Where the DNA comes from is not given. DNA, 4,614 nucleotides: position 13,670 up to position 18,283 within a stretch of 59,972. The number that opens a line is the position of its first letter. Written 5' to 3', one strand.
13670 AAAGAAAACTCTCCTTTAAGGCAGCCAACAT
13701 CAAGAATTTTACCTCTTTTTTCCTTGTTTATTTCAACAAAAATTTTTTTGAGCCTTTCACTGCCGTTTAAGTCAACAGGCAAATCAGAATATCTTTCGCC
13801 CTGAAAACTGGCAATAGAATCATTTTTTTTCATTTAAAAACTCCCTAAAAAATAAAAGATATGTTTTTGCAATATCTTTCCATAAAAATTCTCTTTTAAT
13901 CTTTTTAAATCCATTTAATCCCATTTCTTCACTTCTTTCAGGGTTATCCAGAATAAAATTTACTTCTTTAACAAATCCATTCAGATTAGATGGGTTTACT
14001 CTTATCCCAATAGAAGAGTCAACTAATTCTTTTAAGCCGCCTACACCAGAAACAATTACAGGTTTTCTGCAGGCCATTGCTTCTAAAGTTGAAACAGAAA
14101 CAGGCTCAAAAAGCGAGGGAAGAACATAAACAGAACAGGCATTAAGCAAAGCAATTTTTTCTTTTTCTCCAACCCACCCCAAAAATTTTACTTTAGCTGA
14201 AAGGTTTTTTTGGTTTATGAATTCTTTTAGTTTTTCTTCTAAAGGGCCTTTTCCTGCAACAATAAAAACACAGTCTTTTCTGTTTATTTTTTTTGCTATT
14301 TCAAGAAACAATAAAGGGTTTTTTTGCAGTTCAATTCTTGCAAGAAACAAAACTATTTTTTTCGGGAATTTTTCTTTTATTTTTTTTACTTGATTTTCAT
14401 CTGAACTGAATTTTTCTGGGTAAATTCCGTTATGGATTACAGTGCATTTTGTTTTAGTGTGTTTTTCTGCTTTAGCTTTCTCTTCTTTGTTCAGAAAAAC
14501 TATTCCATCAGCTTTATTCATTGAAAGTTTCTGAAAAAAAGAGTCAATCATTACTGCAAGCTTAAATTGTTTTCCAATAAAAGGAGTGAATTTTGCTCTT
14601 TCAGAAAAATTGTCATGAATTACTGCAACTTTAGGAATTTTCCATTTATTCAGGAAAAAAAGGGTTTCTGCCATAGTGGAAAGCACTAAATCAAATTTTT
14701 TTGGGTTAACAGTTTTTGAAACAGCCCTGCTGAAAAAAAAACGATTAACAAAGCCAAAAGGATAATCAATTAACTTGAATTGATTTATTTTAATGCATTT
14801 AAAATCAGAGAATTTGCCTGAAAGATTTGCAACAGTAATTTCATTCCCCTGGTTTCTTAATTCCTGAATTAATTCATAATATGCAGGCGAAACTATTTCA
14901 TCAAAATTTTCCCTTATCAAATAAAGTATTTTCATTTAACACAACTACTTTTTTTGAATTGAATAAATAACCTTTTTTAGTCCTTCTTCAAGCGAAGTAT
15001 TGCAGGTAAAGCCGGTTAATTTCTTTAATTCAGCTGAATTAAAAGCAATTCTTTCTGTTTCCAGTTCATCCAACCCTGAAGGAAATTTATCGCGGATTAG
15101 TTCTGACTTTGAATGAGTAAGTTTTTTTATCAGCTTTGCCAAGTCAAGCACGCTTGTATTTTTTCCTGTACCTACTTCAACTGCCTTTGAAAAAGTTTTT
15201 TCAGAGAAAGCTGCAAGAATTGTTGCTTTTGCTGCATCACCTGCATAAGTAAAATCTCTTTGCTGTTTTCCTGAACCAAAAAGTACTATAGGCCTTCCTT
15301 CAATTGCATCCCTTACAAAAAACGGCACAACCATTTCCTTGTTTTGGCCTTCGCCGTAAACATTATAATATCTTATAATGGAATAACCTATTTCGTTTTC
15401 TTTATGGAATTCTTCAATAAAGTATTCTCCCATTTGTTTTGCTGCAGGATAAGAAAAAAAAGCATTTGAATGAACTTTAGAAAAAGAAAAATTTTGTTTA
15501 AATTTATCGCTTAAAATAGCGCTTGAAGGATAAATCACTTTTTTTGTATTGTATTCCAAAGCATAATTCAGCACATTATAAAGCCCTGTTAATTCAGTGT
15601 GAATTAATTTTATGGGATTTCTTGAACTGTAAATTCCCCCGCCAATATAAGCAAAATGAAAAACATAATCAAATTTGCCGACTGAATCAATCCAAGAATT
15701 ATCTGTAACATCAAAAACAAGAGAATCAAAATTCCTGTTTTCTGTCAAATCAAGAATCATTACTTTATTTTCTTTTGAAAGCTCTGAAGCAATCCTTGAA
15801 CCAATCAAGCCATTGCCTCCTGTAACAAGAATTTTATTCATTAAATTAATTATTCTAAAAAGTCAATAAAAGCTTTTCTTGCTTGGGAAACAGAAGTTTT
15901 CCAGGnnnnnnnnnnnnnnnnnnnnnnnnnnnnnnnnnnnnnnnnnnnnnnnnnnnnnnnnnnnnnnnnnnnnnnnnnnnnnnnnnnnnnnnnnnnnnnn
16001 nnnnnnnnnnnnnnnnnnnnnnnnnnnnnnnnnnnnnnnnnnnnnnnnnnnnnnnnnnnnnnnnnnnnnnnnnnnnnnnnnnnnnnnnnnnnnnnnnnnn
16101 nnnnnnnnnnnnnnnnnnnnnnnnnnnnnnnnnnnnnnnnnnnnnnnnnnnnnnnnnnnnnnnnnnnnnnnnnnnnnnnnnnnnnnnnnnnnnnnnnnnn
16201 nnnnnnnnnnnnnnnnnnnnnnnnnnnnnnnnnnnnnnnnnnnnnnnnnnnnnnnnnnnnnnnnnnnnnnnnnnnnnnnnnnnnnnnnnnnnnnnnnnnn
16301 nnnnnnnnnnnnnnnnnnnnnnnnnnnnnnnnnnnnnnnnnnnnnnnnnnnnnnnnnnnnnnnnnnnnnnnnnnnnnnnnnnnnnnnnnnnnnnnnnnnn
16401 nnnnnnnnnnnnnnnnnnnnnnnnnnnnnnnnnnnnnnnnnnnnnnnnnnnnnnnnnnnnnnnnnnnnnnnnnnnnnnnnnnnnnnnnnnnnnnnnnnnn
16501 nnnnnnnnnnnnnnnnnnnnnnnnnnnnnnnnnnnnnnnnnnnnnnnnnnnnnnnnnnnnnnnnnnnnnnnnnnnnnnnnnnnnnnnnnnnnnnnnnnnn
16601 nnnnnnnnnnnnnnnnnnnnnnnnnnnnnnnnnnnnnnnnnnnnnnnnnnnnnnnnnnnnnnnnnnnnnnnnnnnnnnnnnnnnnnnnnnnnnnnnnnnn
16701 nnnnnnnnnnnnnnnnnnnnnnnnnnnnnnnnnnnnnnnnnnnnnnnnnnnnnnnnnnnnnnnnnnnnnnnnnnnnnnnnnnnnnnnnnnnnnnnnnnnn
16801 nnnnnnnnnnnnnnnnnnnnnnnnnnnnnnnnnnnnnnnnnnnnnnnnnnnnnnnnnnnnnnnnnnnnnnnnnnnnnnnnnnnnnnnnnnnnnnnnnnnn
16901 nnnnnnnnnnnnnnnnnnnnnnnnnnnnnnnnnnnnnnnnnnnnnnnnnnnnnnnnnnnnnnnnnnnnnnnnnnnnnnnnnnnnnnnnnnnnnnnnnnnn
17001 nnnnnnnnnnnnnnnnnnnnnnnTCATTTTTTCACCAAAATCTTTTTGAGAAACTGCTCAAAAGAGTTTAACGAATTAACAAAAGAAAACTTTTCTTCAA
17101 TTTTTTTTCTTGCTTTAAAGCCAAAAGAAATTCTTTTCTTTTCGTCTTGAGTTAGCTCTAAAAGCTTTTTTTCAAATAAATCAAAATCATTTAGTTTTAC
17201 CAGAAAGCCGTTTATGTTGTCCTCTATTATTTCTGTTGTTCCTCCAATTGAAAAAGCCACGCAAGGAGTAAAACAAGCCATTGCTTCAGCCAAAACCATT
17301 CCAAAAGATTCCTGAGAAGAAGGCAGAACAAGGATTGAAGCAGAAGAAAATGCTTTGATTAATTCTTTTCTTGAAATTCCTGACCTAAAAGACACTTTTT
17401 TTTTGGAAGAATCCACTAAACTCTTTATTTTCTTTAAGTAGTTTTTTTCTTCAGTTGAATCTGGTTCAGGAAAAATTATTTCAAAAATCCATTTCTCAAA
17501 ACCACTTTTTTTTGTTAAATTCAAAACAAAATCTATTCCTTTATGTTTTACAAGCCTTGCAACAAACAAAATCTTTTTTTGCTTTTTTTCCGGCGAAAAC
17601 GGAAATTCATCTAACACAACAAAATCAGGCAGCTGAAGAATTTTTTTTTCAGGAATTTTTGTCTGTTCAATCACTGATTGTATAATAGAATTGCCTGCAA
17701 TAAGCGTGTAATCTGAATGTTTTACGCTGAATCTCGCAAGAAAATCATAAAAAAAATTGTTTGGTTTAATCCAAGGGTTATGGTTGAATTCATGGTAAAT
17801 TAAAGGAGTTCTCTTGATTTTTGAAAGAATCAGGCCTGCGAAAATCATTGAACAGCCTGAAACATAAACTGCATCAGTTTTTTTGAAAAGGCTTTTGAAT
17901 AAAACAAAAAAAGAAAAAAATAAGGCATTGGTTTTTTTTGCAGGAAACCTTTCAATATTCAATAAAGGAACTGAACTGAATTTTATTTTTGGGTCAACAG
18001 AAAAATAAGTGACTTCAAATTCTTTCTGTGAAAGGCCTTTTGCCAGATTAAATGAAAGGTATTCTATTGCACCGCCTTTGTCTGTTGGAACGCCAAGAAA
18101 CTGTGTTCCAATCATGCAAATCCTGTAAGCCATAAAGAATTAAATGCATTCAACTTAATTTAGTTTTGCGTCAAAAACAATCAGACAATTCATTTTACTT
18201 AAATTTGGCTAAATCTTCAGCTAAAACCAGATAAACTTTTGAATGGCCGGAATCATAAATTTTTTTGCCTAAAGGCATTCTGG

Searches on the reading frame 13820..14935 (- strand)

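Call 72: search_protein_families(library=pfam, proteins=[window:13820-14935:-], max_evalue=0.0001)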
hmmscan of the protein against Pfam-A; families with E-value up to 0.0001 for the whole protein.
window:13820-14935:- (371 aa): 4 families
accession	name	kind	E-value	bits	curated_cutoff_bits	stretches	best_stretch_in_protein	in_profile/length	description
PF00534.26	Glycos_transf_1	-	1.7e-35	122.6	26.4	1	180-344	3-171/172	Glycosyl transferases group 1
PF13692.12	Glyco_trans_1_4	-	5e-29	101.8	27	1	193-331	2-142/142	Glycosyl transferases group 1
PF13439.12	Glyco_transf_4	-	2.7e-10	41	28.5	1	20-174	9-169/170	Glycosyltransferase Family 4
PF13524.12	Glyco_trans_1_2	-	3.5e-09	37.2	25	1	220-360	13-143/144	Glycosyl transferase-like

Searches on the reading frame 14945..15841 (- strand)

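Call 72: search_protein_families(library=pfam, proteins=[window:14945-15841:-], max_evalue=0.0001)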
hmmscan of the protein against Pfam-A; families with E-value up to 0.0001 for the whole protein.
window:14945-15841:- (298 aa): 6 families
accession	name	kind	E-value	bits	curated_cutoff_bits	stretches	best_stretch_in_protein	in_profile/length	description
PF01370.27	Epimerase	-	5.8e-39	134.4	20.9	1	4-213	1-227/240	NAD dependent epimerase/dehydratase family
PF16363.11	GDP_Man_Dehyd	-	1.5e-18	67.8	27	1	5-290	1-331/332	GDP-mannose 4,6 dehydratase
PF01073.25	3Beta_HSD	-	2.2e-12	47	22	1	5-211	1-229/280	3-beta hydroxysteroid dehydrogenase/isomerase family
PF02719.21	Polysacc_synt_2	-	3.3e-11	43.4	20.2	1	4-245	1-250/293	Polysaccharide biosynthesis protein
PF04321.23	RmlD_sub_bind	-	8.5e-07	28.8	27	1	3-249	2-238/287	RmlD substrate binding domain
PF07993.18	NAD_binding_4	-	6.3e-05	22.7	20.1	0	47-166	79-212/258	Male sterility protein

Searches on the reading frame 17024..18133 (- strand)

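Call 72: search_protein_families(library=pfam, proteins=[window:17024-18133:-], max_evalue=0.0001)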
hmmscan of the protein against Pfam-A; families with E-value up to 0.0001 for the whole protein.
window:17024-18133:- (369 aa): 4 families
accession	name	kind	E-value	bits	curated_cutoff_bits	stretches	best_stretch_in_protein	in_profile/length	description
PF00534.26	Glycos_transf_1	-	1.6e-31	109.6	26.4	1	181-343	11-171/172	Glycosyl transferases group 1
PF13692.12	Glyco_trans_1_4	-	3.9e-23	82.7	27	1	186-330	2-142/142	Glycosyl transferases group 1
PF20706.3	GT4-conflict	-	9.5e-09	35.1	26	1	180-308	191-325/385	Family 4 Glycosyltransferase in conflict systems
PF13439.12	Glyco_transf_4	-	1.1e-05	26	28.5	1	26-173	7-167/170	Glycosyltransferase Family 4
